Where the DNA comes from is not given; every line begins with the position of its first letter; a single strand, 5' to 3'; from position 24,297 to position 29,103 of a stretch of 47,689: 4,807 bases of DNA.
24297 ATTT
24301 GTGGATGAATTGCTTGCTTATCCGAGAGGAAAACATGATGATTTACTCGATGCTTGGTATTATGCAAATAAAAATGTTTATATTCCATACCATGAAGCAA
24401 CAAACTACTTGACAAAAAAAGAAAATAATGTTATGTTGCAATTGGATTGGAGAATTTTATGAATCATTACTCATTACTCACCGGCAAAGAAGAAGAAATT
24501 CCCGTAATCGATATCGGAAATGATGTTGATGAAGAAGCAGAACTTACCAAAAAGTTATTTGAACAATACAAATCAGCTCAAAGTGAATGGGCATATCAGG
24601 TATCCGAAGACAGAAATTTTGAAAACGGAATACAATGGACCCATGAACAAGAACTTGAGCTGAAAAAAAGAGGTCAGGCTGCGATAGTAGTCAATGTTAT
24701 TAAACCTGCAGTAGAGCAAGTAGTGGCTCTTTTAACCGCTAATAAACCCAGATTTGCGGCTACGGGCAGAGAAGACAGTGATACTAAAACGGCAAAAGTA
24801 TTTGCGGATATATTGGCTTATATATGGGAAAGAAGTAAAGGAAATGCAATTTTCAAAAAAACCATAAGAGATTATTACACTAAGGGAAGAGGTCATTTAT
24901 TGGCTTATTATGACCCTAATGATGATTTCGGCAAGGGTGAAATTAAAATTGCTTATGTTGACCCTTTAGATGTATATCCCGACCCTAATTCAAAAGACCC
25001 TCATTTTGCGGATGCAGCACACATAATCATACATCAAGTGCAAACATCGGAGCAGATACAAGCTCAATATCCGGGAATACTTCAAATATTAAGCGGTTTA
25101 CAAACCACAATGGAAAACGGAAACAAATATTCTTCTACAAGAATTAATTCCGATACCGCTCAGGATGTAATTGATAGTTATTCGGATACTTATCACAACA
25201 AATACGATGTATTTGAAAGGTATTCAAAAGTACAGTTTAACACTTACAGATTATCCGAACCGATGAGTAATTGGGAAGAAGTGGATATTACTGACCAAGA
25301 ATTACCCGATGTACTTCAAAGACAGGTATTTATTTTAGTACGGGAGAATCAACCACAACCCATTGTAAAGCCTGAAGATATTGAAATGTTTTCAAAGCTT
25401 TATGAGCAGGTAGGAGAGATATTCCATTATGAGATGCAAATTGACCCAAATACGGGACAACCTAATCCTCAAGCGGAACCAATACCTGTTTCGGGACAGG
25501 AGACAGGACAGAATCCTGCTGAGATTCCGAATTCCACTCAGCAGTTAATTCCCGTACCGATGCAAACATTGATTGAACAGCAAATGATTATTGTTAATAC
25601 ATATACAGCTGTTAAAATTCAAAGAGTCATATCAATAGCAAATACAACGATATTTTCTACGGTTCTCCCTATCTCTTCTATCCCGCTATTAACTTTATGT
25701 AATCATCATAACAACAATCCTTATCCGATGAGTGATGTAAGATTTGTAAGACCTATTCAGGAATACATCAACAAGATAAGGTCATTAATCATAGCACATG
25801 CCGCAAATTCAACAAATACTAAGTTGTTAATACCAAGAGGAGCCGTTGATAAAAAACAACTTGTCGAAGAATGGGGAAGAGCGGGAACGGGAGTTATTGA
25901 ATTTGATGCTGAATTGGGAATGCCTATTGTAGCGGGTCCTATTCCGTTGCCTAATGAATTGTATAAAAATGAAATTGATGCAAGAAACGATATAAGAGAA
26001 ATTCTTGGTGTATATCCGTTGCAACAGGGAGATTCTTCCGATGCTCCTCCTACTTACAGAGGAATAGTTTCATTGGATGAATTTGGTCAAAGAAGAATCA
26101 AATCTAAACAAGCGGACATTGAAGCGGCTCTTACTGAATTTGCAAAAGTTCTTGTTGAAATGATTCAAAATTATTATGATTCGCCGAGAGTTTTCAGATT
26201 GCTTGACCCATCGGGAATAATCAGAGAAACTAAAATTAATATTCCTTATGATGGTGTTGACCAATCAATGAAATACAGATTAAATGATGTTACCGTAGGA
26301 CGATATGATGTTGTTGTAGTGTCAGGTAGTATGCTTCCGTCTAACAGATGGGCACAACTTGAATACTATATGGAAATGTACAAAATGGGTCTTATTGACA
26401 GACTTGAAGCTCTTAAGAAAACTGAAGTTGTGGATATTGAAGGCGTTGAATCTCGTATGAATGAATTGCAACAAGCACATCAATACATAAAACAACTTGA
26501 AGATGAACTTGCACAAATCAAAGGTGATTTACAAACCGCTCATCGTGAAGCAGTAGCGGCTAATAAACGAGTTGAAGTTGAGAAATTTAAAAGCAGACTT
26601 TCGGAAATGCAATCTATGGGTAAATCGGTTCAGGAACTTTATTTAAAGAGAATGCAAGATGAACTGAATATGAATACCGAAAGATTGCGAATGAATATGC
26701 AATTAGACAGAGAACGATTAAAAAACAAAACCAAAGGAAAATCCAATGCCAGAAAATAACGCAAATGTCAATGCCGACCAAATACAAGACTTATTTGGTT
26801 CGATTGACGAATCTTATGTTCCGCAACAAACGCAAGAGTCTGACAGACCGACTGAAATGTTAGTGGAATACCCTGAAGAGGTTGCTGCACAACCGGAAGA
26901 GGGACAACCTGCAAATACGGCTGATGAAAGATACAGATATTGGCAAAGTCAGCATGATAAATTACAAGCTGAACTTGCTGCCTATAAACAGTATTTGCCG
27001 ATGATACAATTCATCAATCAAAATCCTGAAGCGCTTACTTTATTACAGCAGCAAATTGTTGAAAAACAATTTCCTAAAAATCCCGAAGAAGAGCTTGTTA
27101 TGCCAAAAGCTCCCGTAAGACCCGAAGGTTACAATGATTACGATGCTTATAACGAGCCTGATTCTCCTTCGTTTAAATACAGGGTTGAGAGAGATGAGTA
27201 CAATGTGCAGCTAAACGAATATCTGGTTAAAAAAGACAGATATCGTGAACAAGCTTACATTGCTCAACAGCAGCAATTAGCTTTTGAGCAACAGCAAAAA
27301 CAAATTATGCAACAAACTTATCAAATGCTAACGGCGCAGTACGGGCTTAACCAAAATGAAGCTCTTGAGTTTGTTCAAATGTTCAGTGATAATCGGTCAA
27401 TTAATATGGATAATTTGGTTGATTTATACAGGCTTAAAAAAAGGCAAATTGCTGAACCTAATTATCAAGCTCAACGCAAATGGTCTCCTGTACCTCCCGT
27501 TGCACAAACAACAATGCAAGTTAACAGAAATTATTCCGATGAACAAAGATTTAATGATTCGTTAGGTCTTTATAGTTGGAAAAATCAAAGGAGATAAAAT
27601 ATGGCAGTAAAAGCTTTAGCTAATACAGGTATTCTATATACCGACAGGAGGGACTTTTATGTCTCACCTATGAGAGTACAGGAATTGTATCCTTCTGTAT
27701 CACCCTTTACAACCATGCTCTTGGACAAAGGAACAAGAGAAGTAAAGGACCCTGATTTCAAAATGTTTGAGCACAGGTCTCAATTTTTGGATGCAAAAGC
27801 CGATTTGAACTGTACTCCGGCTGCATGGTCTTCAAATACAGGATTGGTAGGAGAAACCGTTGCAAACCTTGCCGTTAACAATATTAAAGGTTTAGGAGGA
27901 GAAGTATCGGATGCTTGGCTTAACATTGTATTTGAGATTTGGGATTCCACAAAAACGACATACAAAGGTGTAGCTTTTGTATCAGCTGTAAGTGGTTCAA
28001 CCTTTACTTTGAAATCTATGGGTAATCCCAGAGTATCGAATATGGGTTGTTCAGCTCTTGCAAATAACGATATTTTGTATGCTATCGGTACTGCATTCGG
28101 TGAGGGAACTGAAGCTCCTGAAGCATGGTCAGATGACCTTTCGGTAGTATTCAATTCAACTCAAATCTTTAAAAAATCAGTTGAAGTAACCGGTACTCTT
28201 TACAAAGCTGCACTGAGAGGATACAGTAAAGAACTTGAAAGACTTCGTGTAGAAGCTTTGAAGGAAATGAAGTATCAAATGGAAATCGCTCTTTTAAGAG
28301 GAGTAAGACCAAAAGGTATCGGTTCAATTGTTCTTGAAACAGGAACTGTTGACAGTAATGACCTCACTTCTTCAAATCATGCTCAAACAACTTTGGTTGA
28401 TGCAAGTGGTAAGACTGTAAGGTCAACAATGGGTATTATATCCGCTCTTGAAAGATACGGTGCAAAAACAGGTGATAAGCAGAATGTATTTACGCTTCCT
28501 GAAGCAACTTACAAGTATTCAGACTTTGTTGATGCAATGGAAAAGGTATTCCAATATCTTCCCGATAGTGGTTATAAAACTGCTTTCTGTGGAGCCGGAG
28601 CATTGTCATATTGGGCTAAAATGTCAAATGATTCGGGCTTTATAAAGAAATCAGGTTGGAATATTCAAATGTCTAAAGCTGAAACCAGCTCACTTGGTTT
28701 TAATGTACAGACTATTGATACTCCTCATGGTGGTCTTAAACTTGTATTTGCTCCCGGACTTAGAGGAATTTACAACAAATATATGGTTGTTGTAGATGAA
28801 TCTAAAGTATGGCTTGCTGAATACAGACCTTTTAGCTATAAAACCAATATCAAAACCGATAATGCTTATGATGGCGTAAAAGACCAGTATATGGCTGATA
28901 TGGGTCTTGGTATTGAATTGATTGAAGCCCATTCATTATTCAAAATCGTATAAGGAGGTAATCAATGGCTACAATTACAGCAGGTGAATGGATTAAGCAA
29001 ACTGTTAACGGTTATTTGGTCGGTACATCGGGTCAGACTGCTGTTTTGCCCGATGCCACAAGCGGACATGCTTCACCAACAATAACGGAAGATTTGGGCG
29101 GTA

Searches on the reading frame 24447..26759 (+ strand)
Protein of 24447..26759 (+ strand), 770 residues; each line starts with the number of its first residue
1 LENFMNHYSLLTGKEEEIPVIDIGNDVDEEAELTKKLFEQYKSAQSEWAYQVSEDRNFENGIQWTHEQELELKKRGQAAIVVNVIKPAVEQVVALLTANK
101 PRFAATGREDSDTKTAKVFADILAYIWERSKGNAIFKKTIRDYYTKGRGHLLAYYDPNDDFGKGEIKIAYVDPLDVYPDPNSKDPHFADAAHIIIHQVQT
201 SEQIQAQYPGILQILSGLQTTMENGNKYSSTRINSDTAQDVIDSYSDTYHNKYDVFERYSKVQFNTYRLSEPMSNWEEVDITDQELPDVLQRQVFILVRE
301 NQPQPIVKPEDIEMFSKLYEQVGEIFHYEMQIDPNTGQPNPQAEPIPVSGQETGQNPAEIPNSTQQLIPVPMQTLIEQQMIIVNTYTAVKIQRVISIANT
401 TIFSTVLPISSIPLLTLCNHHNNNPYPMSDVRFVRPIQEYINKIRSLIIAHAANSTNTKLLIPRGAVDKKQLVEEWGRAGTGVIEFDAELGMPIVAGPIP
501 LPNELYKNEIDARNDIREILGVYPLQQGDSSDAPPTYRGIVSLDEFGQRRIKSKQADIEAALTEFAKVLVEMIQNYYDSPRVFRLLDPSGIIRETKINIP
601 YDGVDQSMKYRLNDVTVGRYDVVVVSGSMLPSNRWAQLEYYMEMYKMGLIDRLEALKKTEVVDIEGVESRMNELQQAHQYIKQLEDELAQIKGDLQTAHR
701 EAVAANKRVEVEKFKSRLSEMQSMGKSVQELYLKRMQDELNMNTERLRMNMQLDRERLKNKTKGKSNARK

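Call 12: search_protein_families(library=pfam, proteins=[window:24447-26759:+], max_evalue=0.01)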
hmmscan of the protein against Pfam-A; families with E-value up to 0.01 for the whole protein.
window:24447-26759:+ (770 aa): 1 family
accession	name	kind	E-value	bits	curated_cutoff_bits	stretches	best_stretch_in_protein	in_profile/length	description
PF16510.12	P22_portal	-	1.2e-57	196.2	26.1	2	35-262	1-211/594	Phage P22-like portal protein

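Call 20: search_dna_similar(query=window:24447-26759:+, collection=phages, mode=protein, max_rows=25)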
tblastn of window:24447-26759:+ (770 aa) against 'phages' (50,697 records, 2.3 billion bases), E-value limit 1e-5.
Records with a match: 3; places in all: 3; records where one place covers at least 80% of the query: 0.
Best place of each record, by identity: <60% 3.
By first word of the organism name: Caudoviricetes 2; Bacillus 1.
By host as written in the record: - 2; Bacillus sp. (in: Bacteria) 1.
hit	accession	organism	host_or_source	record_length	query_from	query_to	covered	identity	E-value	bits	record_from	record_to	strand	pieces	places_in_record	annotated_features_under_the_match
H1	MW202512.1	Caudoviricetes sp.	Manatee Spring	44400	32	272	31%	21.6%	8e-6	56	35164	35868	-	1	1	portal protein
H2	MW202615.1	Caudoviricetes sp.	Manatee Spring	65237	29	230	26%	25.1%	2e-7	61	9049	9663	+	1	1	portal protein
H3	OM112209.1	Bacillus phage PK1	Bacillus sp. (in: Bacteria)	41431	42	208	22%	30.4%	3e-7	60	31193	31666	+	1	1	none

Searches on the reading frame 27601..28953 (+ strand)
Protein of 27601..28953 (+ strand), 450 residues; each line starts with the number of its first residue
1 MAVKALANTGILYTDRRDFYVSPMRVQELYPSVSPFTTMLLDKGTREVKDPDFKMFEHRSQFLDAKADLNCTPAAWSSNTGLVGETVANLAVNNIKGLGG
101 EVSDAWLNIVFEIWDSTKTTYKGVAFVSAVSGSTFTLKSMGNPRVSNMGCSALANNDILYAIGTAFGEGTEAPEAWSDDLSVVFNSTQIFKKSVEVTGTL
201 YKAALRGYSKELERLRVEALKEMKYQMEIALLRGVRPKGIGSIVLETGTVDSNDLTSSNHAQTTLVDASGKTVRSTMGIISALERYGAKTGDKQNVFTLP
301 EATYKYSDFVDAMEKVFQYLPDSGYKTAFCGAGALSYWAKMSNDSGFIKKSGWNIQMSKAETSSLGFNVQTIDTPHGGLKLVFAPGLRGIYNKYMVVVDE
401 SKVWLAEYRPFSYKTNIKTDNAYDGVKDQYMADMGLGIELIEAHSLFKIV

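Call 12: search_protein_families(library=pfam, proteins=[window:27601-28953:+], max_evalue=0.01)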
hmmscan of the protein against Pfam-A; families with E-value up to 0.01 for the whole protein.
window:27601-28953:+ (450 aa): 1 family
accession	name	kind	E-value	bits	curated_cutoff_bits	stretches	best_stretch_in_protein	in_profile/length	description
PF17236.8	SU10_MCP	-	4e-27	95.9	24.1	1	29-444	21-285/292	SU10 major capsid protein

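Call 23: find_related_loci(query=window:27601-28953:+, collection=viral_contigs, flank=10000)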
Query window:27601-28953:+ (450 aa) in viral_contigs; peptide patterns used: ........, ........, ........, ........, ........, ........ (x = any residue, [..] = any of these).
9 stretches matched a pattern; 4 encode a relative of the query (tblastn E <= 1e-3); 4 distinct loci.
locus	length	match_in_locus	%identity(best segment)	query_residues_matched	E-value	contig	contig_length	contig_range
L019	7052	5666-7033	74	1-450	0e+0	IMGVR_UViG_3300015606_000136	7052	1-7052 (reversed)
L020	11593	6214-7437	38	8-449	8e-81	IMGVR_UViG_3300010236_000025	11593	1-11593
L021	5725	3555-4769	37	9-449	7e-71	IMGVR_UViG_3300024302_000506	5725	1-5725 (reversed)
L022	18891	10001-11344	46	1-449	4e-125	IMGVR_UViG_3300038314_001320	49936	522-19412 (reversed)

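Call 28: find_homologous_proteins(query=window:27601-28953:+, max_evalue=1e-20)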
Query window:27601-28953:+ (450 aa): 766 proteins with E <= 1e-20 among 8000 candidates; the best 120 are listed.
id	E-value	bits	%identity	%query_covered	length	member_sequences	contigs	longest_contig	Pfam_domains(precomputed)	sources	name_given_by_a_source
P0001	0.0e+0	1011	100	100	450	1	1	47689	PF17236.9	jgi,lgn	jgi:hypothetical protein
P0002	6.9e-250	847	84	100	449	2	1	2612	PF17236.9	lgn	-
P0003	5.8e-240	814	82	98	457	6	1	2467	PF17236.9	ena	-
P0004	3.7e-227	772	76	100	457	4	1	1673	PF17236.9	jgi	-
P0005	7.0e-223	758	76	99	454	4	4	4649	PF17236.9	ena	-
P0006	6.6e-220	748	74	100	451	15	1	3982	PF17236.9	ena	-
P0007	1.1e-164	566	58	100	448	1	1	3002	PF17236.9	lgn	-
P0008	1.5e-154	533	55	100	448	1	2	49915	PF17236.9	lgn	-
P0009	2.6e-150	519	54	100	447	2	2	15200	PF17236.9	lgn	-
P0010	8.6e-150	517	53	100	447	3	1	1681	PF17236.9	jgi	jgi:hypothetical protein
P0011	1.4e-149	517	53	100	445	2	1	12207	PF17236.9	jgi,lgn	-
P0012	7.0e-148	511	54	100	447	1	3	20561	PF17236.9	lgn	-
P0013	7.2e-147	508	54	99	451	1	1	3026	PF17236.9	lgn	-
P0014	5.0e-144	498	50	100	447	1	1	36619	PF17236.9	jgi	jgi:hypothetical protein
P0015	8.6e-144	497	52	100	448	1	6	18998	PF17236.9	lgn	-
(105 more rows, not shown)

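Call 29: find_encoding_contigs(protein=P0008, flank=10000, max_places=3)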
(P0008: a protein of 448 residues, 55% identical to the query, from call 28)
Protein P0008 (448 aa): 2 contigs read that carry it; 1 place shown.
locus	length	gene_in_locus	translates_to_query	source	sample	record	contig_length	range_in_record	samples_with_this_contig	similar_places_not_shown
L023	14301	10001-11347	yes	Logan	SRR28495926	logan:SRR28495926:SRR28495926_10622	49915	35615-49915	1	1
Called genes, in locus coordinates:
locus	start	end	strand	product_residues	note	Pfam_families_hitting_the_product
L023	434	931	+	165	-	-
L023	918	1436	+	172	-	-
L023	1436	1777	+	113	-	-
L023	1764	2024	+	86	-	-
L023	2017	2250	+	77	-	-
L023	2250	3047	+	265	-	-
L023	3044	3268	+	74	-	-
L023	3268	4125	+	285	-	-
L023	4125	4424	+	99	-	-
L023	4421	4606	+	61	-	-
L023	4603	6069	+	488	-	PF17289:Terminase_6C (weak)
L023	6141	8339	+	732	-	PF16510:P22_portal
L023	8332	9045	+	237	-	-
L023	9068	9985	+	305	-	-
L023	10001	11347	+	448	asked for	PF17236:SU10_MCP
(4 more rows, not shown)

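Call 30: find_encoding_contigs(protein=P0012, flank=10000, max_places=3)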
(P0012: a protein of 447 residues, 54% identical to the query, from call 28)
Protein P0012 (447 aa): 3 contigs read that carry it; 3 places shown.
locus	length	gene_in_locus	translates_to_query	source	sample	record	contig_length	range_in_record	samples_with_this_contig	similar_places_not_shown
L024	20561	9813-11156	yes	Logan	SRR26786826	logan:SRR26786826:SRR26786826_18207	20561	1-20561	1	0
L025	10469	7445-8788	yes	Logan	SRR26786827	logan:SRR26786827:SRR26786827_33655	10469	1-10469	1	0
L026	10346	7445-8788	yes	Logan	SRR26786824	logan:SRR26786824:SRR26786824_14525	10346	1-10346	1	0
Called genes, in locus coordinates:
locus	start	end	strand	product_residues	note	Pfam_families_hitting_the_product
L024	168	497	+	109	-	-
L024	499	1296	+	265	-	-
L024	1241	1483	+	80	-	-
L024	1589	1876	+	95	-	-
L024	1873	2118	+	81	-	-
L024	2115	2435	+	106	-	-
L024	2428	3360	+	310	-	-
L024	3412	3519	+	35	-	-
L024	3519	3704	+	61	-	-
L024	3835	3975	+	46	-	-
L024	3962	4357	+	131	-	-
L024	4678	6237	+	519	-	-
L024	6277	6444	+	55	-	-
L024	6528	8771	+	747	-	PF16510:P22_portal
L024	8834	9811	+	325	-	-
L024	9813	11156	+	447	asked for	PF17236:SU10_MCP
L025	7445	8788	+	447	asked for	PF17236:SU10_MCP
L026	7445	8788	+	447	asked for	PF17236:SU10_MCP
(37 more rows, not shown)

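Call 31: find_encoding_contigs(protein=P0014, flank=10000, max_places=3)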
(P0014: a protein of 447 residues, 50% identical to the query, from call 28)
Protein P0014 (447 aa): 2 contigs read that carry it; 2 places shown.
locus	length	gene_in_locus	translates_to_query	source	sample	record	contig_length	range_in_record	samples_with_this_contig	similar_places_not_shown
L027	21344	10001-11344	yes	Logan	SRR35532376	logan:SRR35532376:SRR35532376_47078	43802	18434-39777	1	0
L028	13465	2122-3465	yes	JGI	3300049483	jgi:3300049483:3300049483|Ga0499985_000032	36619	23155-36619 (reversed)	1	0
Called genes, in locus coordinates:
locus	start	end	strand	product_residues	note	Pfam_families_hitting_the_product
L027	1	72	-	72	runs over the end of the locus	-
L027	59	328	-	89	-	-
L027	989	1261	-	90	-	-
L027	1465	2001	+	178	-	-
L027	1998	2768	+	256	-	-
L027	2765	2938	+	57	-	-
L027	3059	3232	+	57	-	-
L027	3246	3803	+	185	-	PF13482:RNase_H_2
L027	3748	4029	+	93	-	-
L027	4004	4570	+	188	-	-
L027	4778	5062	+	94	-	-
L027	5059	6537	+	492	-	PF17289:Terminase_6C (weak)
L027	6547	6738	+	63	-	-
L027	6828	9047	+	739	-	PF16510:P22_portal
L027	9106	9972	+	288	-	-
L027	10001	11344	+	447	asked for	PF17236:SU10_MCP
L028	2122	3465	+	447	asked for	PF17236:SU10_MCP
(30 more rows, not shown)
